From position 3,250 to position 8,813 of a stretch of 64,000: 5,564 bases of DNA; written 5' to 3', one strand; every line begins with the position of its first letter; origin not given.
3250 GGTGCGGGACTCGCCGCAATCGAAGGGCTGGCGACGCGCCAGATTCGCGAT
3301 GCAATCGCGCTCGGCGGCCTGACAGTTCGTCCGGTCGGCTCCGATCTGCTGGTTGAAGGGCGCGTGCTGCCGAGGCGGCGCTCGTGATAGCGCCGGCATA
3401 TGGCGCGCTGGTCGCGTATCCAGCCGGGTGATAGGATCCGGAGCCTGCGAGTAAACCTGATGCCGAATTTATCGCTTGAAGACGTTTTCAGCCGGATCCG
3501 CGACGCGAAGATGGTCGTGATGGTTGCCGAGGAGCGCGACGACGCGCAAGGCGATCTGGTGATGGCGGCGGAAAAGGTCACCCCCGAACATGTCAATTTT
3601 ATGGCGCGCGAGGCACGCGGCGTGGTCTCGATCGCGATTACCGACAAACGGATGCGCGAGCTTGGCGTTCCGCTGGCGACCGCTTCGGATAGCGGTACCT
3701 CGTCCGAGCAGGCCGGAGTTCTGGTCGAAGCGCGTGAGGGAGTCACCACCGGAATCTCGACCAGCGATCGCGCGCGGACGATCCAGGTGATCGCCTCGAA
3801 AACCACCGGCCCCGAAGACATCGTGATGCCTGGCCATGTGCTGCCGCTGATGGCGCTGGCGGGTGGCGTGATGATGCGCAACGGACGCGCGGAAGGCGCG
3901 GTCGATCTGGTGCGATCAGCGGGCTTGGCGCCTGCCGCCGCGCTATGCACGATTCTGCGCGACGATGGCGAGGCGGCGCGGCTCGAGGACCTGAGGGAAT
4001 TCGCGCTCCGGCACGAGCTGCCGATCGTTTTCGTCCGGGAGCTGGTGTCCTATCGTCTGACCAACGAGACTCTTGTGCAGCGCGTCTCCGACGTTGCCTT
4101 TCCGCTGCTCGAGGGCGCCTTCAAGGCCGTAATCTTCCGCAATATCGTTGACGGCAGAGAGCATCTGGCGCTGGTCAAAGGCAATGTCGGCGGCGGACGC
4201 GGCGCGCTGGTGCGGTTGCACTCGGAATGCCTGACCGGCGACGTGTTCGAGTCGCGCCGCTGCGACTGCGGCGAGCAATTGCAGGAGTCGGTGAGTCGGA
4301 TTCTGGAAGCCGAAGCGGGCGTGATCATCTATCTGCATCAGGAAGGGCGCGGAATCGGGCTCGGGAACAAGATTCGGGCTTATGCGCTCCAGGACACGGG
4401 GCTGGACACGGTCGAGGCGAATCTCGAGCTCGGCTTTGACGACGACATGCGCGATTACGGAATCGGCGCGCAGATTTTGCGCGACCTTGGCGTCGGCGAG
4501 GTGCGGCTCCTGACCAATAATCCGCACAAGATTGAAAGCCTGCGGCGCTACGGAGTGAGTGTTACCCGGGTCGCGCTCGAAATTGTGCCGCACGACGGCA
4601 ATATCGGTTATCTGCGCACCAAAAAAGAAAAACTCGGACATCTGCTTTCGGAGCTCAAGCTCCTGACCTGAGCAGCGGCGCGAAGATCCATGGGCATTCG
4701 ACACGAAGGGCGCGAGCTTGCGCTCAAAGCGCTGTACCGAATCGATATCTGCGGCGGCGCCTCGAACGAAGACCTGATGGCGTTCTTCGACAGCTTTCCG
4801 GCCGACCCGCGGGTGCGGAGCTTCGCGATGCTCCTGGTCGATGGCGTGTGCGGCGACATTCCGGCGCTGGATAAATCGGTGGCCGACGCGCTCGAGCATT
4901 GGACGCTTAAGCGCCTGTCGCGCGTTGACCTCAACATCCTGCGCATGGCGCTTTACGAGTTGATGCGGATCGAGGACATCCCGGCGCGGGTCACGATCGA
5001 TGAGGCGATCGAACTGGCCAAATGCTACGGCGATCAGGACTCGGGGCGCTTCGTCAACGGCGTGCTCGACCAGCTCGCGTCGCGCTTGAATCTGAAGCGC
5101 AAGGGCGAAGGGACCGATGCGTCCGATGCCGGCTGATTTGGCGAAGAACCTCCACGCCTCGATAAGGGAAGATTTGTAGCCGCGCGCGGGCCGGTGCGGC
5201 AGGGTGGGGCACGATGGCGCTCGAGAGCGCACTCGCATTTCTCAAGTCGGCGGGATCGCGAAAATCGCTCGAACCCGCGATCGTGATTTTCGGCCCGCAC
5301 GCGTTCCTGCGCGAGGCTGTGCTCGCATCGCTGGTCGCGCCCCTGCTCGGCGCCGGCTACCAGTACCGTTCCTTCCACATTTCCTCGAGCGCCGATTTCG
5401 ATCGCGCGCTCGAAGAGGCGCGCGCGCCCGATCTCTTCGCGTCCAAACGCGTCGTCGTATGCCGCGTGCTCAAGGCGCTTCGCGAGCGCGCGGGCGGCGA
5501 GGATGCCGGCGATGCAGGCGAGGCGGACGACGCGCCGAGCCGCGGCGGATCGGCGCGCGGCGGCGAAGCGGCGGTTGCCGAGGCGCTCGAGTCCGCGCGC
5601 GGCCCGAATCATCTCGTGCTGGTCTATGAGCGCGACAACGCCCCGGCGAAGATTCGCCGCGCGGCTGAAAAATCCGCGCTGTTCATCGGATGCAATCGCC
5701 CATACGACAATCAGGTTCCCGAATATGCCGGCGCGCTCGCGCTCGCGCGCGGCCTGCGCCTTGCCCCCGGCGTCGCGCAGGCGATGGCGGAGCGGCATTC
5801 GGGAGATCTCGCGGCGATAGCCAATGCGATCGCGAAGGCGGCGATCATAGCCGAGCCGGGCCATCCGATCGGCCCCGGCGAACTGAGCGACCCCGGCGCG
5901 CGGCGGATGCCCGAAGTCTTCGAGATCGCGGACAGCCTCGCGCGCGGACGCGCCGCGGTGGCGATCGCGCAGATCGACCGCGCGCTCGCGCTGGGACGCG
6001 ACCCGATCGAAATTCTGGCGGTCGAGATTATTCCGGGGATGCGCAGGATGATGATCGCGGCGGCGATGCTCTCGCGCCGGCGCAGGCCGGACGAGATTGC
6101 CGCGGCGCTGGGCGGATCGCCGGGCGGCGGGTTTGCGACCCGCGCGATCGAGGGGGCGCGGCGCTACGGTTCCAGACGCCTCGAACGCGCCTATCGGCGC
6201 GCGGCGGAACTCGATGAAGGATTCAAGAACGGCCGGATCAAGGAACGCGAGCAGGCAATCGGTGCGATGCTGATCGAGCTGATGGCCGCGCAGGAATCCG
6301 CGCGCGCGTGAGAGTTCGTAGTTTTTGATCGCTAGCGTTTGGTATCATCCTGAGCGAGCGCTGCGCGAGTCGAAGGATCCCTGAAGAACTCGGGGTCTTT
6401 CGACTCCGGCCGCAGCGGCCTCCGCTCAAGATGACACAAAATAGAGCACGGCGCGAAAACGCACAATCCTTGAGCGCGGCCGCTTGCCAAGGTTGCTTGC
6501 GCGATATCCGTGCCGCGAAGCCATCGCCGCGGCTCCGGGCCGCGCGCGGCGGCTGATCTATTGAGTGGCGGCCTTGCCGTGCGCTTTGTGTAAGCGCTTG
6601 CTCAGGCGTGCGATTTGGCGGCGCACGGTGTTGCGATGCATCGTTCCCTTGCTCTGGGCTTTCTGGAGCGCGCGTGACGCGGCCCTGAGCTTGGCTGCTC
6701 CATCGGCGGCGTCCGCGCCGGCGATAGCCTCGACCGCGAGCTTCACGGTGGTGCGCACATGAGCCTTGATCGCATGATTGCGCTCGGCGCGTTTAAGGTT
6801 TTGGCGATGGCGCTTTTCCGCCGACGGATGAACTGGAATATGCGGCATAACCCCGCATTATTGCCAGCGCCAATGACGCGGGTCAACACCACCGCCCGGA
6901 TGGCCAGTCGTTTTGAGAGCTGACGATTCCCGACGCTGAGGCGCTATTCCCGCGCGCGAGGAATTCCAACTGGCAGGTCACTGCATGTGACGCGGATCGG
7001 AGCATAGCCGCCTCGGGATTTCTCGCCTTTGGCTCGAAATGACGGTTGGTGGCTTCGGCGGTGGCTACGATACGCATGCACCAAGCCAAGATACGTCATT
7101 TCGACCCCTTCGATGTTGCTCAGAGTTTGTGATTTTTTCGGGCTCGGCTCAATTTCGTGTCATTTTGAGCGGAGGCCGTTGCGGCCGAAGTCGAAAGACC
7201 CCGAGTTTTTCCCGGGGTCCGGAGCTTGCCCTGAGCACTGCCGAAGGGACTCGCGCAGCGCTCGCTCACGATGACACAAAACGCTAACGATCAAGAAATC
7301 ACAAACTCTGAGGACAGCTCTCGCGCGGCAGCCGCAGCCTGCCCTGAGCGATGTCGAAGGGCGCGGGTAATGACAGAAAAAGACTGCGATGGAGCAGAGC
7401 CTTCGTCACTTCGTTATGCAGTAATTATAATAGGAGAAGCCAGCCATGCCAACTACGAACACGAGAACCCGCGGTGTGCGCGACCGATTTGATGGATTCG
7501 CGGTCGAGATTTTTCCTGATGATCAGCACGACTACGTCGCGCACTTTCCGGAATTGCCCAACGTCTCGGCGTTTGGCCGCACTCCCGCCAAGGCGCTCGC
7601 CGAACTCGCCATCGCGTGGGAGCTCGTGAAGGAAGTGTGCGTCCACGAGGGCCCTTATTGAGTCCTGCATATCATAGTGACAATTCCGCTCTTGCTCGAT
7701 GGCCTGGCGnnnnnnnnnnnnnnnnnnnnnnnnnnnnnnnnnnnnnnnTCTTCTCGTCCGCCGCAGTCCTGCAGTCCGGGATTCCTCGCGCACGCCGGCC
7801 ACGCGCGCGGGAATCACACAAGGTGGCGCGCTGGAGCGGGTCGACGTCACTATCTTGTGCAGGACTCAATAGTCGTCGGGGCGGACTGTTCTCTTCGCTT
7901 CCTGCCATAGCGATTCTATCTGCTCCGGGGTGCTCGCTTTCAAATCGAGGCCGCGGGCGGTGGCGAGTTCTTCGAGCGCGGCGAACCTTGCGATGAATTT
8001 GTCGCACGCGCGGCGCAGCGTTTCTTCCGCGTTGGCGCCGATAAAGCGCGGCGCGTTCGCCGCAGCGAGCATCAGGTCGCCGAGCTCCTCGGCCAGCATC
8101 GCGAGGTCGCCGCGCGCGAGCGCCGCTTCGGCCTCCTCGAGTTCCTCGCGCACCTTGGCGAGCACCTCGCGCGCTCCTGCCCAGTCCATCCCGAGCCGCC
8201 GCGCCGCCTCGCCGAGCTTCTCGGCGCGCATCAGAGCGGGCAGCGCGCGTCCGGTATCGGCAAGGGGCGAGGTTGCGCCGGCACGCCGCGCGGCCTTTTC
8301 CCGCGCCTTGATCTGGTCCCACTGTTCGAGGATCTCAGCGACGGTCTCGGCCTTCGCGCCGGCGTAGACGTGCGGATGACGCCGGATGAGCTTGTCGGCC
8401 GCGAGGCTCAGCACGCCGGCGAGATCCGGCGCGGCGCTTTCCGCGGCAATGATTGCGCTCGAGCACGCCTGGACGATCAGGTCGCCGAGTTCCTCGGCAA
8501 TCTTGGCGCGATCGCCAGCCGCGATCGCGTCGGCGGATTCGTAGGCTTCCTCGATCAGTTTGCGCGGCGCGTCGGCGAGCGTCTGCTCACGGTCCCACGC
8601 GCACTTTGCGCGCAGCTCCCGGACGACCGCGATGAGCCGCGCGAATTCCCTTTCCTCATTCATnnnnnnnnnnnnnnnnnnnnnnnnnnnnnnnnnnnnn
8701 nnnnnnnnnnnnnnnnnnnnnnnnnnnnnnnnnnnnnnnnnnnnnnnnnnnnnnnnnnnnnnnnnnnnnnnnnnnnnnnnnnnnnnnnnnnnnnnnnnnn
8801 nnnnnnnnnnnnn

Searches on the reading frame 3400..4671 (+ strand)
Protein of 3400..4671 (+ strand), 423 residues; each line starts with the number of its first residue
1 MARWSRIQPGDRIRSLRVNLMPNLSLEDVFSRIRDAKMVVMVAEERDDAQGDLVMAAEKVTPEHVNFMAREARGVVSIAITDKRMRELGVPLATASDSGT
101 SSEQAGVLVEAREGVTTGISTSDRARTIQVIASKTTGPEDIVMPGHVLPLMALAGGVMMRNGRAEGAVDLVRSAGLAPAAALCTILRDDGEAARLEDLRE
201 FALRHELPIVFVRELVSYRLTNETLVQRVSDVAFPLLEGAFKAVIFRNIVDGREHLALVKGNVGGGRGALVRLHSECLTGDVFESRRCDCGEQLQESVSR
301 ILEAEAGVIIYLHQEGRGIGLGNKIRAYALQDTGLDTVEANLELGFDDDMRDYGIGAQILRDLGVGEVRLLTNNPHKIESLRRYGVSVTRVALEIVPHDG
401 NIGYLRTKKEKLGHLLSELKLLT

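Call 12: search_protein_families(library=pfam, proteins=[window:3400-4671:+], max_evalue=0.001)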
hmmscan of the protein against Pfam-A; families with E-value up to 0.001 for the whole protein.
window:3400-4671:+ (423 aa): 2 families
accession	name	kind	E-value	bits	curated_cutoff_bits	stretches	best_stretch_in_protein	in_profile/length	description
PF00925.25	GTP_cyclohydro2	-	8e-67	224.4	23.3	1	228-390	2-162/165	GTP cyclohydrolase II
PF00926.24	DHBP_synthase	-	4e-59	199.8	26.4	1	28-218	2-191/191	3,4-dihydroxy-2-butanone 4-phosphate synthase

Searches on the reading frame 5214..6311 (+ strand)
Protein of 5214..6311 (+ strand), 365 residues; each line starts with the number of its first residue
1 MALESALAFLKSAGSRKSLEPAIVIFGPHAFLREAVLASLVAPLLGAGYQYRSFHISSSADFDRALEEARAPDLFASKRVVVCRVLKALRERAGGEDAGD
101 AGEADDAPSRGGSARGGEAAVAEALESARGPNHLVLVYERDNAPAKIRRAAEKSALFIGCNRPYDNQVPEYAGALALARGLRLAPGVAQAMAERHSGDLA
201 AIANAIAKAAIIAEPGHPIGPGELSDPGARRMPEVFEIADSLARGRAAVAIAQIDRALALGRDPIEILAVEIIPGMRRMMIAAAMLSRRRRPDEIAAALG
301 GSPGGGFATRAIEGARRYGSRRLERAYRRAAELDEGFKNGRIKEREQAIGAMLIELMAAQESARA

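Call 12: search_protein_families(library=pfam, proteins=[window:5214-6311:+], max_evalue=0.001)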
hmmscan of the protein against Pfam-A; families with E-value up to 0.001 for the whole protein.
window:5214-6311:+ (365 aa): 1 family
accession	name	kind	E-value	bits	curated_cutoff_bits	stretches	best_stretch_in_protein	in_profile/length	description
PF21694.2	DNA_pol3_delta_C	-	1e-09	38.9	27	1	234-345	3-111/121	DNA polymerase III delta subunit, C-terminal domain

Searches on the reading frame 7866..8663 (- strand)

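Call 12: search_protein_families(library=pfam, proteins=[window:7866-8663:-], max_evalue=0.001)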
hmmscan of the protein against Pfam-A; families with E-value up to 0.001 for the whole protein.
window:7866-8663:- (265 aa): 3 families
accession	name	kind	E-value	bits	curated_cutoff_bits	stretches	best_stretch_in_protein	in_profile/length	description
PF03819.22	MazG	-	4.4e-25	88.2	22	2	34-99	8-73/74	MazG nucleotide pyrophosphohydrolase domain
PF01503.22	PRA-PH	-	7.3e-10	39.6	21.3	1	164-198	25-61/86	Phosphoribosyl-ATP pyrophosphohydrolase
PF13675.11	PilJ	-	0.00056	20.4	26.6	0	185-260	17-95/114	Type IV pili methyl-accepting chemotaxis transducer N-term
